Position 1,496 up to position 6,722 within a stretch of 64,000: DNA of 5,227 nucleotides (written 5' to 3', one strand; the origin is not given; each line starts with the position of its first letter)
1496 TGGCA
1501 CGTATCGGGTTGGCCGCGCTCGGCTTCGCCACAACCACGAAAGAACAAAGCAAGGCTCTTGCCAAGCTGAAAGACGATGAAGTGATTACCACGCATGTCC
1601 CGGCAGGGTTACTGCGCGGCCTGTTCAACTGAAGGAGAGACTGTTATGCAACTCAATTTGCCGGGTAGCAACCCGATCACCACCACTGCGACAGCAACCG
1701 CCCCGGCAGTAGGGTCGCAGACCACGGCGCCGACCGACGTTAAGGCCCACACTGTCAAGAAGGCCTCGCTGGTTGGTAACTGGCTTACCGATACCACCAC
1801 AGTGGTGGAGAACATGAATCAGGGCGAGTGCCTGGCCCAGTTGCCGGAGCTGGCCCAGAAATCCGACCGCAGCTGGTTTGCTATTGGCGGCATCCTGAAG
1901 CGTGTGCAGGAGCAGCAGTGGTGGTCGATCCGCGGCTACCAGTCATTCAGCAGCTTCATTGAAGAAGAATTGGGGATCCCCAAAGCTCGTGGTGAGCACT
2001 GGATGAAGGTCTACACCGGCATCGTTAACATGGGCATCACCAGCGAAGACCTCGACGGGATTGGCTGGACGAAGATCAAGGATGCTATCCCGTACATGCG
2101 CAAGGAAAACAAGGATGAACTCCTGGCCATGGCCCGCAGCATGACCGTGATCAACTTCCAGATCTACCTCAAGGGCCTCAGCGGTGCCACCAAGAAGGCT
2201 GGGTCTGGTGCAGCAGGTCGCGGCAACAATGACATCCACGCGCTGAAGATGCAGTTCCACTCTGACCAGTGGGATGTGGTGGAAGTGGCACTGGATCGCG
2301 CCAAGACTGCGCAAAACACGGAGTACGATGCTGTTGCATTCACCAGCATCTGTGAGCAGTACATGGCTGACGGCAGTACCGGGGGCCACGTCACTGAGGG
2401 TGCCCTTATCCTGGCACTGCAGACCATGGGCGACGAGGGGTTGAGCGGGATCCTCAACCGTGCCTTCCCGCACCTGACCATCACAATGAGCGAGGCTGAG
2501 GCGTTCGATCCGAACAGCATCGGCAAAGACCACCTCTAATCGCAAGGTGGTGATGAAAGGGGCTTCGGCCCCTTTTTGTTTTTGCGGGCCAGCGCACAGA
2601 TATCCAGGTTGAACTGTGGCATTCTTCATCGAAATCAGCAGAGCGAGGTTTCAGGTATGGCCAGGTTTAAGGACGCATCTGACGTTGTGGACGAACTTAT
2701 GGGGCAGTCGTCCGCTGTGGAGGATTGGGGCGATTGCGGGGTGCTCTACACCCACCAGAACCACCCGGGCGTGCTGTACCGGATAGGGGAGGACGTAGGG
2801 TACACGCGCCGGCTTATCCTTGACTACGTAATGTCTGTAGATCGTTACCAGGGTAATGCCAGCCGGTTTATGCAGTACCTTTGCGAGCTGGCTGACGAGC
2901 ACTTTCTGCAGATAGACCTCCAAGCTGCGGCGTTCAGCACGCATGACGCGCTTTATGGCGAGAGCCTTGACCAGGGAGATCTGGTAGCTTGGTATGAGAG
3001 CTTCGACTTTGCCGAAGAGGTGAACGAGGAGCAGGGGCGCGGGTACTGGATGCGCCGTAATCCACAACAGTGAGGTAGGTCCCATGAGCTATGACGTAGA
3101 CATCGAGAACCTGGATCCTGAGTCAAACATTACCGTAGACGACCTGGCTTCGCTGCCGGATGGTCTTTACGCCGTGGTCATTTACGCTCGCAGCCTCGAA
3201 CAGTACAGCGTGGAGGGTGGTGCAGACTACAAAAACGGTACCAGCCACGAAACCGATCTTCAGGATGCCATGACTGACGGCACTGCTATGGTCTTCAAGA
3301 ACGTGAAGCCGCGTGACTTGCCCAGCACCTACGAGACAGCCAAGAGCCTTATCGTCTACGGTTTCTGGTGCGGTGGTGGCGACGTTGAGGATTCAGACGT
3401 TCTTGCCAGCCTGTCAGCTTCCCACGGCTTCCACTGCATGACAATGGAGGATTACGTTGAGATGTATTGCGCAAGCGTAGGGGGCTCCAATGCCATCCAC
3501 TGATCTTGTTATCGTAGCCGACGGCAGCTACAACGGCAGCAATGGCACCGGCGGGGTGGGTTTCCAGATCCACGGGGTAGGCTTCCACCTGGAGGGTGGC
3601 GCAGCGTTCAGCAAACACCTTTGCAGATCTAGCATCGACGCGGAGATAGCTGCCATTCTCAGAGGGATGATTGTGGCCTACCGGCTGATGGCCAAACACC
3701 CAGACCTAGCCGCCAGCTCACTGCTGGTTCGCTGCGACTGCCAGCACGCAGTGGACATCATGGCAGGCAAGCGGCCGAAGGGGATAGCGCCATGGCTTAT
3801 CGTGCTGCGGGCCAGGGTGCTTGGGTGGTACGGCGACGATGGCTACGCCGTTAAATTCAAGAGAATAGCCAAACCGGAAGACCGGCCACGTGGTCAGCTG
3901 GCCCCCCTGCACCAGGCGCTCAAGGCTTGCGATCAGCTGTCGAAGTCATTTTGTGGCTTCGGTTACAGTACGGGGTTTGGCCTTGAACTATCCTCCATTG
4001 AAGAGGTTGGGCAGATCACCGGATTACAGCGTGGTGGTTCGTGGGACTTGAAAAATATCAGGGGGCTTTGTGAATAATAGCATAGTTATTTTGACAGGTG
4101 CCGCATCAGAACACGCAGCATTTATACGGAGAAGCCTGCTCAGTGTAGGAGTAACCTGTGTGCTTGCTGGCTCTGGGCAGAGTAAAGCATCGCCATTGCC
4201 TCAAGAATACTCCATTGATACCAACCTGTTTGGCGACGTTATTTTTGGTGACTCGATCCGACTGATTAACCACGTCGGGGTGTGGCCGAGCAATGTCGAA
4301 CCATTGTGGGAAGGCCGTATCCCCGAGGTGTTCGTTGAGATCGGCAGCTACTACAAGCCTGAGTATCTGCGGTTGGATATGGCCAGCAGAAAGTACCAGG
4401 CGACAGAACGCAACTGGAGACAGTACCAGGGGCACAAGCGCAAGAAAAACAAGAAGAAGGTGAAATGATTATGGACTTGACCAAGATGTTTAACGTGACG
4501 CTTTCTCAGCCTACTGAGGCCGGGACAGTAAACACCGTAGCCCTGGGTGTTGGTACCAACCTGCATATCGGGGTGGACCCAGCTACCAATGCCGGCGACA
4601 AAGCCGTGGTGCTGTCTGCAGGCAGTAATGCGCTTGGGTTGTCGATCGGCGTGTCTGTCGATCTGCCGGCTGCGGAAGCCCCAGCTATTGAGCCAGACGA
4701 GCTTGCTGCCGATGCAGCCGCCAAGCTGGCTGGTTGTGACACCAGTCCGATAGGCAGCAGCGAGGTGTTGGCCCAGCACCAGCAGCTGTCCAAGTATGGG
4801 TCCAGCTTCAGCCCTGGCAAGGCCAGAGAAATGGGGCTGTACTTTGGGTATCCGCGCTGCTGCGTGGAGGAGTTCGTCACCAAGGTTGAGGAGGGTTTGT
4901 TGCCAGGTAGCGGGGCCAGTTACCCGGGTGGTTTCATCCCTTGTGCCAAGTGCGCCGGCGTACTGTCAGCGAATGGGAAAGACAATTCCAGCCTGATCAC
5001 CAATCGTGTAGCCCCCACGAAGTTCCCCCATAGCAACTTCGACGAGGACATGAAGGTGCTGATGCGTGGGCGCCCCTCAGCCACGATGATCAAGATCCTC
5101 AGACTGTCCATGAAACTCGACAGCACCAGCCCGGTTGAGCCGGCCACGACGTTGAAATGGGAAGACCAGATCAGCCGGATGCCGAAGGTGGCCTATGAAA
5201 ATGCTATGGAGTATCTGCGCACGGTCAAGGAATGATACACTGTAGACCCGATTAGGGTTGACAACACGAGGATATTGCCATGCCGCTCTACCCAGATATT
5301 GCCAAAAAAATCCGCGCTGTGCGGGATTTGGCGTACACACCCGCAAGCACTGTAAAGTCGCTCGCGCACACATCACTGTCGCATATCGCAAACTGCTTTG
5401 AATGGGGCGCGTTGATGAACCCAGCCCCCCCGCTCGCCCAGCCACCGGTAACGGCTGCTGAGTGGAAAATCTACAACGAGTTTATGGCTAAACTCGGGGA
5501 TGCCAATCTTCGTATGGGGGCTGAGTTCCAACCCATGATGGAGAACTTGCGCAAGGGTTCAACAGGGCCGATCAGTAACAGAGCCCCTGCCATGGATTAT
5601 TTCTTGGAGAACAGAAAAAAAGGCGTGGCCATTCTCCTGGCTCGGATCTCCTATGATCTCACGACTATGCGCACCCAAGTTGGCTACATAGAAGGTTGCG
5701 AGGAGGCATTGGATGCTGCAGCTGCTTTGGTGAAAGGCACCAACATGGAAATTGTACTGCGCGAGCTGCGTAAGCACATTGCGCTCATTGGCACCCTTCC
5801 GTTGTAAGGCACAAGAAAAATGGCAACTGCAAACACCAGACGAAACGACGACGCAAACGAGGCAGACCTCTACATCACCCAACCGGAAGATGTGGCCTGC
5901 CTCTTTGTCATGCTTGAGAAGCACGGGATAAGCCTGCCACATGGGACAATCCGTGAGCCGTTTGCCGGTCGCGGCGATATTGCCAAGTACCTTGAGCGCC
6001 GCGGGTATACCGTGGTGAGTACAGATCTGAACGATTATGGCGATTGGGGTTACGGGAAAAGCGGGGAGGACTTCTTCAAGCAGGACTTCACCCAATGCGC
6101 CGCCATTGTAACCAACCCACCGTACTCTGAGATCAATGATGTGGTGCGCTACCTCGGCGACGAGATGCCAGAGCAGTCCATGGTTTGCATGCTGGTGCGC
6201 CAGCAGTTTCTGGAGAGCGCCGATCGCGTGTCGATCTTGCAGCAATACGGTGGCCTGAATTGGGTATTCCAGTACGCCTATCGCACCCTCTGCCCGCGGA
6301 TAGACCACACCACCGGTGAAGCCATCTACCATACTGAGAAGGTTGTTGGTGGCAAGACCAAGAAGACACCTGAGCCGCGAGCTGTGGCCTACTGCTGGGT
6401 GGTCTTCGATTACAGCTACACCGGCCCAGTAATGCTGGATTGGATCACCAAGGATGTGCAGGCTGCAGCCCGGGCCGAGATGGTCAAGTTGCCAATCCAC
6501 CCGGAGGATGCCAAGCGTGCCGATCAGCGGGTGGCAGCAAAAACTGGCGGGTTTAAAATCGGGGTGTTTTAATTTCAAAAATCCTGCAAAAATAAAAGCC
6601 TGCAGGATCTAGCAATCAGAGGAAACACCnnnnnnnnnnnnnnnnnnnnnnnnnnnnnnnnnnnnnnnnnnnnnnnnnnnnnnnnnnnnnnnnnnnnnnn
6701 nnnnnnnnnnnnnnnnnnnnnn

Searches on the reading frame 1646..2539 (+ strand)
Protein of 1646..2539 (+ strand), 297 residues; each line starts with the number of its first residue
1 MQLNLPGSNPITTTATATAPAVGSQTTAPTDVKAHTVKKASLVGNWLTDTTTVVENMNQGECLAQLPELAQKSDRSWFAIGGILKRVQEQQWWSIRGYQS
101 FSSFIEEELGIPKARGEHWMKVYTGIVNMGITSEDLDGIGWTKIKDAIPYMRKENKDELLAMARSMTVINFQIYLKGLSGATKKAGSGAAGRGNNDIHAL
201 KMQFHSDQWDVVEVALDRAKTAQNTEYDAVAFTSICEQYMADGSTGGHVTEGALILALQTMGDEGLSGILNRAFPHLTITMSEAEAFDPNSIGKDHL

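Call 38: search_protein_families(library=pfam, proteins=[window:1646-2539:+], max_evalue=0.01)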
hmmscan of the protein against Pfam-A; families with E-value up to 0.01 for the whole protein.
window:1646-2539:+ (297 aa): 0 families

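Call 86: search_protein_families(library=phrogs, proteins=[window:1646-2539:+], max_evalue=0.001)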
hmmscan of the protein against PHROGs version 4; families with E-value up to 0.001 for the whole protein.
window:1646-2539:+ (297 aa): 2 families
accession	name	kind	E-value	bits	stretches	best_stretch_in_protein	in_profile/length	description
phrog_17202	-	unknown function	1.3e-42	147.5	1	26-286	43-294/305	-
phrog_15077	-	unknown function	0.00035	21.1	1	76-122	28-74/546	-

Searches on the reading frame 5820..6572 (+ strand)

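Call 38: search_protein_families(library=pfam, proteins=[window:5820-6572:+], max_evalue=0.01)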
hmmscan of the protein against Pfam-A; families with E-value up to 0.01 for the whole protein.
window:5820-6572:+ (250 aa): 0 families

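Call 86: search_protein_families(library=phrogs, proteins=[window:5820-6572:+], max_evalue=0.001)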
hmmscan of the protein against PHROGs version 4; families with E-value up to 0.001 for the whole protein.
window:5820-6572:+ (250 aa): 2 families
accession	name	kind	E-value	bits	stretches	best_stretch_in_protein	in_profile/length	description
phrog_799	-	other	1.7e-37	130.7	1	1-228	198-399/458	DNA methyltransferase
phrog_32703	-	unknown function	9.9e-05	22.2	1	9-133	3-130/480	-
